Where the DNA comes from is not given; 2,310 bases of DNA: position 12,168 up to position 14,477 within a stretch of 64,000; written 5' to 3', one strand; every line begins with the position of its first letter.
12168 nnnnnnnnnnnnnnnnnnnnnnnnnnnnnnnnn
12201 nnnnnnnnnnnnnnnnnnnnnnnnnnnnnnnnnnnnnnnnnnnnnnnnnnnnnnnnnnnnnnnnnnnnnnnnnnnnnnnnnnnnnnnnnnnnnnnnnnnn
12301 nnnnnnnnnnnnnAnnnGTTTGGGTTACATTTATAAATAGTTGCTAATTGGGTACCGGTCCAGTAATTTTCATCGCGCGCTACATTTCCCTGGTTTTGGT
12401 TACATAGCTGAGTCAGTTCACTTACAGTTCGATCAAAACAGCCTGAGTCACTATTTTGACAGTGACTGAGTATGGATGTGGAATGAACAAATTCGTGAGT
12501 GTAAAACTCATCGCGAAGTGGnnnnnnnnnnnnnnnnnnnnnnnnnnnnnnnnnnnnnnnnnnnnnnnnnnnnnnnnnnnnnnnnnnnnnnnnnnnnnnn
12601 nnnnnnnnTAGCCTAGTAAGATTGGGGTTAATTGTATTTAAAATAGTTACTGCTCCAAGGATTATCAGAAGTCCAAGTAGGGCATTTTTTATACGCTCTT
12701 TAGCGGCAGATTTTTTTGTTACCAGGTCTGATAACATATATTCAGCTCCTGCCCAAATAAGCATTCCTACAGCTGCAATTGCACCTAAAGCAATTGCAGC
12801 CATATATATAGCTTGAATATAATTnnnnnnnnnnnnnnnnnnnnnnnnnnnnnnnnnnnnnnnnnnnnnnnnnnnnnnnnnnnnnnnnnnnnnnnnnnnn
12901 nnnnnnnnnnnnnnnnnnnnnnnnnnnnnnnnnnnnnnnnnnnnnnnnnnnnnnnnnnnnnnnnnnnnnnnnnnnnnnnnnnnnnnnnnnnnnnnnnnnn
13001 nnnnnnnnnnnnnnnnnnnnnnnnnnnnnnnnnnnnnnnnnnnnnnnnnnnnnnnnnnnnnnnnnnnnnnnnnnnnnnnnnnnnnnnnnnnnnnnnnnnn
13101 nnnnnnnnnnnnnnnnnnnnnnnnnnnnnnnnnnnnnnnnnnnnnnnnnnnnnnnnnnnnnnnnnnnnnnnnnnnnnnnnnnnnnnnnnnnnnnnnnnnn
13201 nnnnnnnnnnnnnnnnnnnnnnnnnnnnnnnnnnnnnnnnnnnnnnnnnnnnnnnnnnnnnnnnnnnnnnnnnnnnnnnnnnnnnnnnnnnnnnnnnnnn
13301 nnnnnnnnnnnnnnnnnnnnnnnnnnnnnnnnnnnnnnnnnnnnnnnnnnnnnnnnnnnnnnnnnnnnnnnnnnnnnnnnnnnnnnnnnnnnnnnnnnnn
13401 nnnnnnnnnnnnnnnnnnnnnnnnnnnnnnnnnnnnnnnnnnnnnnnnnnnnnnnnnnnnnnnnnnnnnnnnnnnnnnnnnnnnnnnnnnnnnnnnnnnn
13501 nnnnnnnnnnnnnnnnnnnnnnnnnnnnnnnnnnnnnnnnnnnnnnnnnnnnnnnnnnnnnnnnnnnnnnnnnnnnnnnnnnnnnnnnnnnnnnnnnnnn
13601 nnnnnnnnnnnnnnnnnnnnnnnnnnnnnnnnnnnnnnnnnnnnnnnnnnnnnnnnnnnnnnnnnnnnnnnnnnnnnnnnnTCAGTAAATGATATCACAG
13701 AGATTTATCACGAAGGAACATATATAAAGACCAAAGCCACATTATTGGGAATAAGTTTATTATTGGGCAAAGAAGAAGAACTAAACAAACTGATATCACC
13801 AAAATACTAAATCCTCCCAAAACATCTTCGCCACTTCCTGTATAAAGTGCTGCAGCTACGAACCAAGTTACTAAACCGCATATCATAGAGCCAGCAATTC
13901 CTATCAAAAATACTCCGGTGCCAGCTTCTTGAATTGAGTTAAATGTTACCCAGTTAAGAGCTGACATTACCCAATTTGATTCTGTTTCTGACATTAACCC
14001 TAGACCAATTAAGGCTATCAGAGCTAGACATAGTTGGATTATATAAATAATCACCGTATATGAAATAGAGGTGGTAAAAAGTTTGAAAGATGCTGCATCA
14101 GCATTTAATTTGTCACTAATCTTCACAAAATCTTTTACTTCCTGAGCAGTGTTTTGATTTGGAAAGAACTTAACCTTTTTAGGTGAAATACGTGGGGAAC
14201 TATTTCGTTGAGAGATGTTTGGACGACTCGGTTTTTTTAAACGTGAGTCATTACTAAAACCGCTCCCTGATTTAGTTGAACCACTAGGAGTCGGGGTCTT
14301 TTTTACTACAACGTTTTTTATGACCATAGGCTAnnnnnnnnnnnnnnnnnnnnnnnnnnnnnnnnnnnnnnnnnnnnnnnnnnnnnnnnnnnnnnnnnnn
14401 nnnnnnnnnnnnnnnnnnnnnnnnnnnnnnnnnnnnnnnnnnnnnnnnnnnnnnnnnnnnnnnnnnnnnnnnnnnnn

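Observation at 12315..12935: VirB2/TrbC-like pilin candidate carrying a 100-aa Cys-containing C-terminal extension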

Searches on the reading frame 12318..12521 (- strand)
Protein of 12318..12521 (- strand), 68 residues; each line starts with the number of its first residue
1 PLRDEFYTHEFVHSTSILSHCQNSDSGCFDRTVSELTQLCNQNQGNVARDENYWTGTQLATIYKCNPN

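Call 40: find_homologous_proteins(query=A3, max_evalue=0.01)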
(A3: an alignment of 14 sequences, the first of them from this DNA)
Query A3 (14 sequences): 115 candidates shared short words with the query, none scored E <= 0.01.

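Call 47: predict_structure(alignment_id=A3)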
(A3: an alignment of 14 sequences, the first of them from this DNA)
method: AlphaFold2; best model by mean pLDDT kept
length: 68 residues; sequences in the alignment: 14
mean_pLDDT: 95.2   pTM: 0.80
mean pLDDT of the five models: 95.2, 95.2, 94.8, 94.4, 93.7
residues with pLDDT >= 90: 62; 70-90: 6; 50-70: 0; < 50: 0
segments of 3 or more residues with pLDDT < 50: none
pLDDT, mean of each block of 10 residues (from residue 1): 92 96 91 97 98 95 97
secondary structure, 60 per line:
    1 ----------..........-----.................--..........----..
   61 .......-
elements in order: E11-13 H14-20 H26-42 E45-54 E59-67

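Call 84: fold_search(model_id=the predicted structure, library=viral)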
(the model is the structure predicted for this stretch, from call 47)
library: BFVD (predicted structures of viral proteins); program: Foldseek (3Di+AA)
matches with E <= 10: 633; with E <= 0.001: 0
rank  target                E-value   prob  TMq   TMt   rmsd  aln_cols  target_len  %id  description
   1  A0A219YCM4            1.1e-01  0.96  0.55  0.40   3.7        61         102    8  Uncharacterized protein [Aeromonas phage 65.2]
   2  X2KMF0                2.0e-01  0.69  0.45  0.27   4.1        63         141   13  Uncharacterized protein [Enterococcus phage AUEF3]
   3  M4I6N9                3.2e-01  0.85  0.53  0.52   3.5        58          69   16  Putative transcriptional regulator [Leuconostoc phage LN04]
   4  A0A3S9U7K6            3.2e-01  0.51  0.45  0.42   6.5        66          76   11  (no name in the UniProt tables at hand)
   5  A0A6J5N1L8            3.4e-01  0.51  0.43  0.10   4.6        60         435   13  DUF3987 domain-containing protein [uncultured Caudovirales phage]
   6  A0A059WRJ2            3.6e-01  0.69  0.49  0.52   5.2        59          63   14  (no name in the UniProt tables at hand)
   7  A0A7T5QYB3            3.6e-01  0.63  0.51  0.32   5.2        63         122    8  (no name in the UniProt tables at hand)
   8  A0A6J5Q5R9            3.6e-01  0.23  0.34  0.14   5.5        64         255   16  Helix-turn-helix domain containing protein [uncultured Caudovirales phage]
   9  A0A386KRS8            3.9e-01  0.21  0.32  0.14   5.5        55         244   20  Uncharacterized protein [Caulobacter phage Kronos]
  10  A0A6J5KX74            4.4e-01  0.44  0.41  0.37   5.6        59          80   17  Uncharacterized protein [uncultured Caudovirales phage]
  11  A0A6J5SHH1            4.4e-01  0.23  0.35  0.29   5.3        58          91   22  Uncharacterized protein [uncultured Caudovirales phage]
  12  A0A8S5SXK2            4.7e-01  0.51  0.45  0.12   4.7        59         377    8  Uncharacterized protein [Siphoviridae sp. ctZHD14]
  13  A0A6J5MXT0            4.7e-01  0.33  0.39  0.30   6.1        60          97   17  Helix-turn-helix domain containing protein [uncultured Caudovirales phage]
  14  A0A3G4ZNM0            5.0e-01  0.57  0.43  0.19   5.4        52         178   15  Uncharacterized protein [Terrestrivirus sp.]
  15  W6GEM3                5.0e-01  0.54  0.47  0.06   5.1        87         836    7  Replication origin binding protein [Samba virus]
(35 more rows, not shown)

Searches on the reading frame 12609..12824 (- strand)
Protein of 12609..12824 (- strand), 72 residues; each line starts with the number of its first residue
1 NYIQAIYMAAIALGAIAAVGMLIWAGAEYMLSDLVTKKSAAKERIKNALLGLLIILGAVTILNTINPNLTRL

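Call 57: search_dna_similar(query=window:12609-12824:-, collection=plasmids, mode=protein, max_evalue=10, max_rows=25)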
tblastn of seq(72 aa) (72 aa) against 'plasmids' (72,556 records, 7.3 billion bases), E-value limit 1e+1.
No match.

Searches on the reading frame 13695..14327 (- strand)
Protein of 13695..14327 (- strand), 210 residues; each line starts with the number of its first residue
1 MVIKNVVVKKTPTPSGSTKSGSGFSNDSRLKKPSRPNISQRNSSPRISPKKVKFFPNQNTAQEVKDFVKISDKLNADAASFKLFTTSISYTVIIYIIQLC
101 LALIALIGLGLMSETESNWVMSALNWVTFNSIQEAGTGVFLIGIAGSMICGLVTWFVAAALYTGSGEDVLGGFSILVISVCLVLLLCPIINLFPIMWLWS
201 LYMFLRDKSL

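Call 3: search_protein_families(library=pfam, proteins=[window:13695-14327:-], max_evalue=0.1)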
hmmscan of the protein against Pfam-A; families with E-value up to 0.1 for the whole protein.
window:13695-14327:- (210 aa): 0 families

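Call 45: search_protein_families(library=ncbifam, proteins=[window:13695-14327:-], max_evalue=0.01)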
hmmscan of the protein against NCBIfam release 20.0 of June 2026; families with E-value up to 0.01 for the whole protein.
window:13695-14327:- (210 aa): 0 families

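Call 81: search_protein_families(library=phrogs, proteins=[window:13695-14327:-], max_evalue=0.01)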
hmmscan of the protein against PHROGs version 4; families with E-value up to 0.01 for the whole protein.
window:13695-14327:- (210 aa): 0 families
